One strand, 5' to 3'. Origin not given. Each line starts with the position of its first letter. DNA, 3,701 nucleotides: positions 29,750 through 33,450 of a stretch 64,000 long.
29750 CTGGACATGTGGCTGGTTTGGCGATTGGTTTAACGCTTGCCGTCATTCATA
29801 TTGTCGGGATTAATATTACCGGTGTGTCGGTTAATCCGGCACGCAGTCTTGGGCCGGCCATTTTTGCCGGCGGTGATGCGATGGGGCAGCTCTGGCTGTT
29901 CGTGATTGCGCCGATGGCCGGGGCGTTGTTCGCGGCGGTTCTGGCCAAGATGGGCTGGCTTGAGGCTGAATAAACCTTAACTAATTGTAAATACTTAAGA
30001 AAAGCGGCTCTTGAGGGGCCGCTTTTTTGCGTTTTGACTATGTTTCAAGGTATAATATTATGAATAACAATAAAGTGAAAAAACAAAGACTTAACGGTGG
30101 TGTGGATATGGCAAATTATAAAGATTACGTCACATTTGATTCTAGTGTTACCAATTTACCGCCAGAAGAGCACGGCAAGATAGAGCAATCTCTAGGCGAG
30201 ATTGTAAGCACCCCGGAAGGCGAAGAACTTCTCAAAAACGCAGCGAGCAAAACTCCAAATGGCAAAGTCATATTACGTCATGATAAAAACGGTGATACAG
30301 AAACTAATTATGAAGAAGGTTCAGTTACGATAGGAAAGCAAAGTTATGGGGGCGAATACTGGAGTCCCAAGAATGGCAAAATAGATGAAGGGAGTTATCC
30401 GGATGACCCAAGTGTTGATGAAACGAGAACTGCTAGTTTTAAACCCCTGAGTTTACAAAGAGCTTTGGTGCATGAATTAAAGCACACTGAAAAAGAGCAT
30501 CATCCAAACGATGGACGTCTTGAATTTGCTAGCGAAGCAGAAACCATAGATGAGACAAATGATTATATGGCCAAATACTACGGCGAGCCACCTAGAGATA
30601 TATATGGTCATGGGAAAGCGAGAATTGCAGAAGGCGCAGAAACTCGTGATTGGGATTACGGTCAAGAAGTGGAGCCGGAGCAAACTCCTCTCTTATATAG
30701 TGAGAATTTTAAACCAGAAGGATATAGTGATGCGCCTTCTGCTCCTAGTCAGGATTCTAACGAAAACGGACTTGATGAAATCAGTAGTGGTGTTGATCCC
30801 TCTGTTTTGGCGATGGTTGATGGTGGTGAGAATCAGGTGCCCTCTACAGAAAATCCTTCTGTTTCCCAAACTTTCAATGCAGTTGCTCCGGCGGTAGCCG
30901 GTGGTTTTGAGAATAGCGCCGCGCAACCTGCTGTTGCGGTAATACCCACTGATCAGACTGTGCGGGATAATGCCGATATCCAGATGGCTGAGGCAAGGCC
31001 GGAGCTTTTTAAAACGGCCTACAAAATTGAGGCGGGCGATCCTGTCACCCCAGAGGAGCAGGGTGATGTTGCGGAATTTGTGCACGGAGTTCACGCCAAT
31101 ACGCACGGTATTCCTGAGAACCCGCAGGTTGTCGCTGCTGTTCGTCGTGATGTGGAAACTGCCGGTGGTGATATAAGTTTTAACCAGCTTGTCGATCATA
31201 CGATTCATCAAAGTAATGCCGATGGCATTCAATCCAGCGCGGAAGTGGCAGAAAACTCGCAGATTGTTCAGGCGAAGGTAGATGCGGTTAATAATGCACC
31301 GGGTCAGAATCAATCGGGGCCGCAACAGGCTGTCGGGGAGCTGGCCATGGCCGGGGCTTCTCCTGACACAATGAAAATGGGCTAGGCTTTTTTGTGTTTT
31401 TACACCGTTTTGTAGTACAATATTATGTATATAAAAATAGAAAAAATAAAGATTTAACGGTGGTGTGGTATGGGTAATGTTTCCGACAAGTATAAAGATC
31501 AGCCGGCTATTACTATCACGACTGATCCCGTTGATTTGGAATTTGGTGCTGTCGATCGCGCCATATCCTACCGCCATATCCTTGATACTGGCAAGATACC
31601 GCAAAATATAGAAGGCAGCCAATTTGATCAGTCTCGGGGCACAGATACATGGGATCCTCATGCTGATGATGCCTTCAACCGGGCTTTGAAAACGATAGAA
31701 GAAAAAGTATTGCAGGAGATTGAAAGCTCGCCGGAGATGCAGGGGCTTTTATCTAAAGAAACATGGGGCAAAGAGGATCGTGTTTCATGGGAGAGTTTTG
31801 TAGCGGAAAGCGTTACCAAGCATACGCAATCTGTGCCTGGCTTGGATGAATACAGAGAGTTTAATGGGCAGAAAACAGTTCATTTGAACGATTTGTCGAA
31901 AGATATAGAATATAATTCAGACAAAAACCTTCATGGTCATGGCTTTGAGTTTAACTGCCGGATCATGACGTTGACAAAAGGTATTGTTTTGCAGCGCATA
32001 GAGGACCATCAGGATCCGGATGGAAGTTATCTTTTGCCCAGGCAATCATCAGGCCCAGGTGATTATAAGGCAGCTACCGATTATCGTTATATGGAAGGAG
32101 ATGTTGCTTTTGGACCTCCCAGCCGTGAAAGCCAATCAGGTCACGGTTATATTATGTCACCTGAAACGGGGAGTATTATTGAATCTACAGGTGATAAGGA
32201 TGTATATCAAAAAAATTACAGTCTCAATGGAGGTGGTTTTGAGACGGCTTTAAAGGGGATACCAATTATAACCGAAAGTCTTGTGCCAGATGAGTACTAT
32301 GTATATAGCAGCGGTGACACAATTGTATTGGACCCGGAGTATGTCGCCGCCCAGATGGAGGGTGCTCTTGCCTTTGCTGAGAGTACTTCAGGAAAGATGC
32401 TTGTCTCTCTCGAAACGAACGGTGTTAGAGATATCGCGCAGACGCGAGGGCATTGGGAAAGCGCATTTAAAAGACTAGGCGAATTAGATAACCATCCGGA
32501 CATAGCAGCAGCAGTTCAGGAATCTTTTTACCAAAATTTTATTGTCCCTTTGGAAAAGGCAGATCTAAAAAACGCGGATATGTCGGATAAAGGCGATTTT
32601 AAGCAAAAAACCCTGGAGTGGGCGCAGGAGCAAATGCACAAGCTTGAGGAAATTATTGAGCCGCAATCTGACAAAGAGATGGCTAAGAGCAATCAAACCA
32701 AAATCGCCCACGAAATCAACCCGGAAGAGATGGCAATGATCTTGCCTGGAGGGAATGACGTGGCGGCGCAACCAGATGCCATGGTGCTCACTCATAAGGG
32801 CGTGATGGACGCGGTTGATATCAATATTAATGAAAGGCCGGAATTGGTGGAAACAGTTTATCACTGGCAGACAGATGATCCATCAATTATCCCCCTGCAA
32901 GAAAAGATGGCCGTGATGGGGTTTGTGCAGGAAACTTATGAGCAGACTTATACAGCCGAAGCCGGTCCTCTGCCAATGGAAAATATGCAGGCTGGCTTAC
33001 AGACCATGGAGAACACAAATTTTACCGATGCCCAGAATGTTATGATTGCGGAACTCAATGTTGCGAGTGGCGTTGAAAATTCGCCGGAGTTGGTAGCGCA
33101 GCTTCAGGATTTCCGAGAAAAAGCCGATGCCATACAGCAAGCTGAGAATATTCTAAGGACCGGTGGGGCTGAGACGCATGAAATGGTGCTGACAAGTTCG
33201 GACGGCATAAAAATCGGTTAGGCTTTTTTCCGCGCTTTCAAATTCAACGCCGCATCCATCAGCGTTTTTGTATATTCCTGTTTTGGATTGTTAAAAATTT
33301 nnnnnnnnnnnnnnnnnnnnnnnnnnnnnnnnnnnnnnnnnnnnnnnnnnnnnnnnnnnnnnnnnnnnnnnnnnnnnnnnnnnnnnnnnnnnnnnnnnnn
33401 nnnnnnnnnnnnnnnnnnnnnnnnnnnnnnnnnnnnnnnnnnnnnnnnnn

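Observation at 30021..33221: Tandem pair of orphan genes with a duplicated promoter/5'UTR and a shared C-terminal module; one carries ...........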

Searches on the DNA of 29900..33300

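Call 37: search_rna_families(source=window, start=29900, end=33300, threshold=evalue, max_evalue=5)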
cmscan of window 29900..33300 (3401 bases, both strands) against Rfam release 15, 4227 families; matches with E-value up to 5: 4.
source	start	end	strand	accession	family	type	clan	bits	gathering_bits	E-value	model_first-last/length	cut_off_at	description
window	29995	30102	-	RF01859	Phe_leader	Cis-reg; leader;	-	24.2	55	0.6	1-125/125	no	Phenylalanine leader peptide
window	30185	30212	-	RF01080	UPD-PKib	Cis-reg;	-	20.6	39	2.2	1-32/32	no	Pseudoknot of upstream pseudoknot domain (UPD) of the 3'UTR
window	29941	30036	+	RF00558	L20_leader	Cis-reg; leader;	-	19.8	58.7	1.3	1-127/127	no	Ribosomal protein L20 leader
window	29940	30027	+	RF02503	Atu_C9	Gene; sRNA;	-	15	40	0.58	95-192/192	no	Rhizobiales sRNA Atu_C9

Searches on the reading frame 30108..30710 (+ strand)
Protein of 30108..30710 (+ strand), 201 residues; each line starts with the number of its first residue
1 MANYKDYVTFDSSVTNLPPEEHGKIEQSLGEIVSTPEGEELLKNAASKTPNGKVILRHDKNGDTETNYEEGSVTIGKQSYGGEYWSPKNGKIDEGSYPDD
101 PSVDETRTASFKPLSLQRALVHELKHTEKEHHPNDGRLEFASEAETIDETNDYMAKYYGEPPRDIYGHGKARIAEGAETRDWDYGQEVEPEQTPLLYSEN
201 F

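Call 34: search_protein_families(library=pfam, proteins=[window:30108-30710:+], max_evalue=5)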
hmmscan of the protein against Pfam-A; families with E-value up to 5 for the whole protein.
window:30108-30710:+ (201 aa): 2 families
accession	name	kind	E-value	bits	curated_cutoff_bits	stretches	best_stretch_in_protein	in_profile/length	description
PF14891.12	Peptidase_M91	-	0.0018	19.1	25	1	24-131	16-107/176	Effector protein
PF17415.7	NigD_C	-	0.16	12.5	22.6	1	52-76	64-88/120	NigD-like C-terminal beta sandwich domain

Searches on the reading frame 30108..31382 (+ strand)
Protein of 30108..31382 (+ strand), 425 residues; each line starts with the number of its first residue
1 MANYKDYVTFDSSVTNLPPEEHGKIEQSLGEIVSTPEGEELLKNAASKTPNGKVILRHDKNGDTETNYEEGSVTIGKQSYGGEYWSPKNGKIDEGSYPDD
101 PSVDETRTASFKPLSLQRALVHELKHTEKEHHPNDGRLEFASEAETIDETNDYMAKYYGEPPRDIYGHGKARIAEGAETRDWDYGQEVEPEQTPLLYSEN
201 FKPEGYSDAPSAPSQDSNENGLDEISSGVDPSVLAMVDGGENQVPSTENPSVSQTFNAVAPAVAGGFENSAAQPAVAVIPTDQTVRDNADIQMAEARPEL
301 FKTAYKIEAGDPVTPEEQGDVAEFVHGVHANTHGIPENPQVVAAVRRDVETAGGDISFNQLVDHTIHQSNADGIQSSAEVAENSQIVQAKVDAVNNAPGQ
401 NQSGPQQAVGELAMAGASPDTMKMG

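Call 5: search_protein_families(library=pfam, proteins=[window:30108-31382:+], max_evalue=1)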
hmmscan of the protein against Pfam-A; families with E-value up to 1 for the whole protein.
window:30108-31382:+ (425 aa): 1 family
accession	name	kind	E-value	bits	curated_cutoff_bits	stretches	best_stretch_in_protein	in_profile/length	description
PF14891.12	Peptidase_M91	-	0.0075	17.1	25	1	24-130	16-106/176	Effector protein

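Call 11: find_homologous_proteins(query=window:30108-31382:+)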
Query window:30108-31382:+ (425 aa): 1 proteins with E <= 0.001 among 8000 candidates.
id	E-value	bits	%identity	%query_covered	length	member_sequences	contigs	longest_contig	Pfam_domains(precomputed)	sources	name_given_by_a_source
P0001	4.1e-279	944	100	100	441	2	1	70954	-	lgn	-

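Call 13: search_protein_families(library=ncbifam, proteins=[window:30108-31382:+], max_evalue=1)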
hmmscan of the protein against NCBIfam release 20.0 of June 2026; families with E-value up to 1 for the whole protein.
window:30108-31382:+ (425 aa): 0 families

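Call 23: search_solved_structures(query=window:30108-31382:+, max_evalue=10, show_alignments=3)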
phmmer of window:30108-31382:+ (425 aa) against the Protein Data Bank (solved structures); distinct sequences matched with E-value up to 10: 4.
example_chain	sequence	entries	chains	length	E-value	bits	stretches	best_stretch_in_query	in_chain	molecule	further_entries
6g4r_B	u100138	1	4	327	0.83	12.1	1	25-111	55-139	Hydrogen peroxide-inducible genes activator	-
6g1b_B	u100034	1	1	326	0.84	12.1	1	25-111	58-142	Hydrogen peroxide-inducible genes activator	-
6g1d_C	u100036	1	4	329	0.84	12.1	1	25-111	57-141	Hydrogen peroxide-inducible genes activator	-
6g1b_J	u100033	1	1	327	0.84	12.1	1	25-111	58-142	Hydrogen peroxide-inducible genes activator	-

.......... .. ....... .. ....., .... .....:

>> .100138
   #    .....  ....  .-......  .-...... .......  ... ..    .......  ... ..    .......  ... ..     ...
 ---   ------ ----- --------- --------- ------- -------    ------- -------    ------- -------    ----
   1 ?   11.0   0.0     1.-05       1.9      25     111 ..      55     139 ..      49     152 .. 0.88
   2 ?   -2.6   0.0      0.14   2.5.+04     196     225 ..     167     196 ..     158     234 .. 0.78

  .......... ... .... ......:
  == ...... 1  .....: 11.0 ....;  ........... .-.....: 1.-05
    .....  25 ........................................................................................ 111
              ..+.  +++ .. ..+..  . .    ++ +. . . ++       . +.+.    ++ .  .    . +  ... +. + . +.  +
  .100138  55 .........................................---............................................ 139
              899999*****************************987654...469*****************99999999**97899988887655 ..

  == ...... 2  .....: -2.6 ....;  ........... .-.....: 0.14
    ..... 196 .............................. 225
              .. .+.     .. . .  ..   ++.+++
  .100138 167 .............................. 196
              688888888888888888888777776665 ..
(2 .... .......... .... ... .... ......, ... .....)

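Call 62: predict_structure(alignment_id=A4)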
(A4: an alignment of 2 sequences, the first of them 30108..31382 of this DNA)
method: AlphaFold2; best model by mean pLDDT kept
length: 425 residues; sequences in the alignment: 2
mean_pLDDT: 40.1   pTM: 0.29
mean pLDDT of the five models: 40.1, 38.1, 37.5, 36.7, 35.5
residues with pLDDT >= 90: 0; 70-90: 70; 50-70: 27; < 50: 328
segments of 3 or more residues with pLDDT < 50: 1-35, 37-39, 41-279, 375-425
pLDDT, mean of each block of 10 residues (from residue 1): 30 36 38 45 43 37 36 23 24 26 24 25 25 28 29 32 27 25 29 29 30 28 30 28 26 23 24 31 69 72 78 82 83 69 77 70 73 49 40 37 29 29 28
secondary structure, 60 per line:
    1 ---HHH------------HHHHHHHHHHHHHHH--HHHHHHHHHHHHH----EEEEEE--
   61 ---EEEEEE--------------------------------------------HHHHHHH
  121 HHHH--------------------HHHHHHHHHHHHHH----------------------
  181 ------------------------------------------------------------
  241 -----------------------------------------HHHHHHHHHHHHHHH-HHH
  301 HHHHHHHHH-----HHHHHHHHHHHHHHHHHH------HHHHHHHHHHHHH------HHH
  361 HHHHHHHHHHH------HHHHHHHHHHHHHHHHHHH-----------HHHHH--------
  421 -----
elements in order: H19-33 H36-48 E53-58 E64-69 H114-124 H145-158 H282-296 H298-309 H315-332 H339-351 H358-371 H378-396 H408-412

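Call 66: fold_search(model_id=the predicted structure, library=pdb)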
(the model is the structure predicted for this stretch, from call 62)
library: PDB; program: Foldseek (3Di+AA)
matches with E <= 10: 193; with E <= 0.001: 0
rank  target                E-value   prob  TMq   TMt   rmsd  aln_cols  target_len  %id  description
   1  2dba_MODEL_1_A        1.4e+00  0.06  0.10  0.19  16.1       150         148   15  The solution structure of the tetratrico peptide repeat of human Smooth muscle cell associated protein-1, isof (released 2006-06-15)
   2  5jsn_B                1.6e+00  0.08  0.08  0.23  17.9       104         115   16  Bcl2-inhibitor complex (released 2016-11-16)
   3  9ema_A                1.8e+00  0.14  0.10  0.13  10.5        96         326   12  RUVBL1/2 in complex with ATP and CB-6644 inhibitor (released 2024-05-15)
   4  1jaf_A                1.8e+00  0.11  0.11  0.26   9.8       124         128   13  CRYSTAL STRUCTURE OF CYTOCHROME C' FROM RHODOCYCLUS GELATINOSUS AT 2.5 ANGSTOMS RESOLUTION (released 1998-01-21)
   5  1k1k_B                2.1e+00  0.08  0.08  0.18   9.8        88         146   15  Structure of Mutant Human Carbonmonoxyhemoglobin C (beta E6K) at 2.0 Angstrom Resolution in Phosphate Buffer. (released 2002-12-04)
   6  3fh9_B                2.1e+00  0.08  0.09  0.20  10.8        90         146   16  Crystal structure determination of indian flying fox (Pteropus giganteus) at 1.62 A resolution (released 2009-02-10)
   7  9gm9_D                2.1e+00  0.05  0.07  0.09  19.9       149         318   13  MukBEF in a DNA capture state (released 2025-03-26)
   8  9ca7_J                2.3e+00  0.11  0.10  0.10  10.1        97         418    9  Cryo-EM structure of human SRCAP-nucleosome complex in the fully-engaged state (composite structure) (released 2025-06-18)
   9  9cac_F                2.3e+00  0.11  0.10  0.10  10.3        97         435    9  Cryo-EM structure of the RuvBL lobe of the native human TIP60 complex (composite structure) (released 2025-06-18)
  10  7p6x_C                2.5e+00  0.16  0.12  0.15  13.9       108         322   12  Cryo-Em structure of the hexameric RUVBL1-RUVBL2 in complex with ZNHIT2 (released 2021-12-15)
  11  8x15_O                2.6e+00  0.12  0.10  0.10  10.6        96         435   12  Structure of nucleosome-bound SRCAP-C in the apo state (released 2024-03-06)
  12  4hwd_B                2.7e+00  0.10  0.10  0.35  10.9        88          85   10  Crystal structure of ATBAG2 (released 2013-05-29)
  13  2c9o_A                2.7e+00  0.09  0.10  0.11  10.8        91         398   14  3D Structure of the human RuvB-like helicase RuvBL1 (released 2006-10-23)
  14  6awl_A                2.7e+00  0.08  0.12  0.20  10.7       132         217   12  Crystal structure of human Coq9 (released 2019-02-06)
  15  2khm_MODEL_1_A        2.7e+00  0.04  0.07  0.16  19.7       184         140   12  Structure of the C-terminal non-repetitive domain of the spider dragline silk protein ADF-3 (released 2010-04-14)
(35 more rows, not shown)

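Call 72: find_encoding_contigs(protein=P0001, flank=4000, max_places=8)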
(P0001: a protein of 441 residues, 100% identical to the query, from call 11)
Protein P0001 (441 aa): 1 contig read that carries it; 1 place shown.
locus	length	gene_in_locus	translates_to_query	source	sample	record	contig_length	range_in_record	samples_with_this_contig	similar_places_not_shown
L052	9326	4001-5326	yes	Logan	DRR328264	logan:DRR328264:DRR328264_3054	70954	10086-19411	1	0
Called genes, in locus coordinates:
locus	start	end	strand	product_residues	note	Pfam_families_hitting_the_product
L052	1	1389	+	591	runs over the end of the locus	PF01321:Creatinase_N, PF16189:Creatinase_N_2, PF00557:Peptidase_M24, PF16188:Peptidase_M24_C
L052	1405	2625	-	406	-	-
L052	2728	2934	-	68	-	PF01165:Ribosomal_S21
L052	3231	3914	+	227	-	PF00230:MIP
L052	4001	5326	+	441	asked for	-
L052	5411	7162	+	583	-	-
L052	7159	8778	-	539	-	PF00005:ABC_tran, PF01078:Mg_chelatase (faint), PF02463:SMC_N (weak), PF13191:AAA_16 (faint), PF13401:AAA_22 (faint), PF13555:AAA_29 (faint), PF00005:ABC_tran, PF02463:SMC_N (weak), +2 more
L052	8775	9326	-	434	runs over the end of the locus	PF00206:Lyase_1, PF14698:ASL_C2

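Call 83: search_dna_similar(query=window:30108-31382:+, collection=plasmids, mode=protein, max_evalue=1, max_rows=10)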
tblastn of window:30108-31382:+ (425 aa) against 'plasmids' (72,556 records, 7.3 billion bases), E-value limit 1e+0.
No match.

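Call 92: search_protein_families(library=padloc, proteins=[window:30108-31382:+], max_evalue=1)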
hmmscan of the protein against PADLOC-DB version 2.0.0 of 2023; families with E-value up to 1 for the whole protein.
window:30108-31382:+ (425 aa): 0 families

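Call 93: search_protein_families(library=phrogs, proteins=[window:30108-31382:+], max_evalue=1)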
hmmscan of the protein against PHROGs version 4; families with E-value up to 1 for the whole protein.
window:30108-31382:+ (425 aa): 0 families

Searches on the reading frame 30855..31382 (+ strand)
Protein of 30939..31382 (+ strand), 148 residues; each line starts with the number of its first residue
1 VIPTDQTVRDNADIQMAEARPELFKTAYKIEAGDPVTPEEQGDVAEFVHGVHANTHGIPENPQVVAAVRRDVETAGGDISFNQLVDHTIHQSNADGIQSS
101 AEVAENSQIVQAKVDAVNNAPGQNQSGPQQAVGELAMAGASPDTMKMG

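Call 31: search_protein_representatives(alignment_id=A2)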
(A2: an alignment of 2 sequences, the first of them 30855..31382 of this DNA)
Query: 2 sequences, 180 profile positions. Proteins with E-value up to 0.001 (for the whole library): 3; up to 1e-10: 2; up to 1e-30: 2. The best 3 are listed.
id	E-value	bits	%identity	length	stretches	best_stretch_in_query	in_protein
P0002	2.8e-88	311.0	-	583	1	2-180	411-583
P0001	7.6e-88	309.5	-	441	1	1-180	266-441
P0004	1.9e-10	57.4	-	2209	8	126-154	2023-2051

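Call 73: search_solved_structures(query=A2, max_evalue=10, show_alignments=2)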
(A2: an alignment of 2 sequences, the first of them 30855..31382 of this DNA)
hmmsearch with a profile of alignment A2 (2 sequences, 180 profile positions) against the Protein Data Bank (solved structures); distinct sequences matched with E-value up to 10: 0.

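Call 74: search_protein_families(library=pfam, proteins=[window:30939-31382:+], max_evalue=10)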
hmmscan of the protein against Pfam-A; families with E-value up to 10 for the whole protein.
window:30939-31382:+ (148 aa): 0 families

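Call 91: find_related_loci(query=A2, collection=viral_contigs, flank=3000)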
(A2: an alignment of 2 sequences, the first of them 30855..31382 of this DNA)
Query A2 (176 aa) in viral_contigs; peptide patterns used: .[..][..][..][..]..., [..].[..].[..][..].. (x = any residue, [..] = any of these).
110 stretches matched a pattern, but none encodes a relative of the query by tblastn (E <= 1e-3).
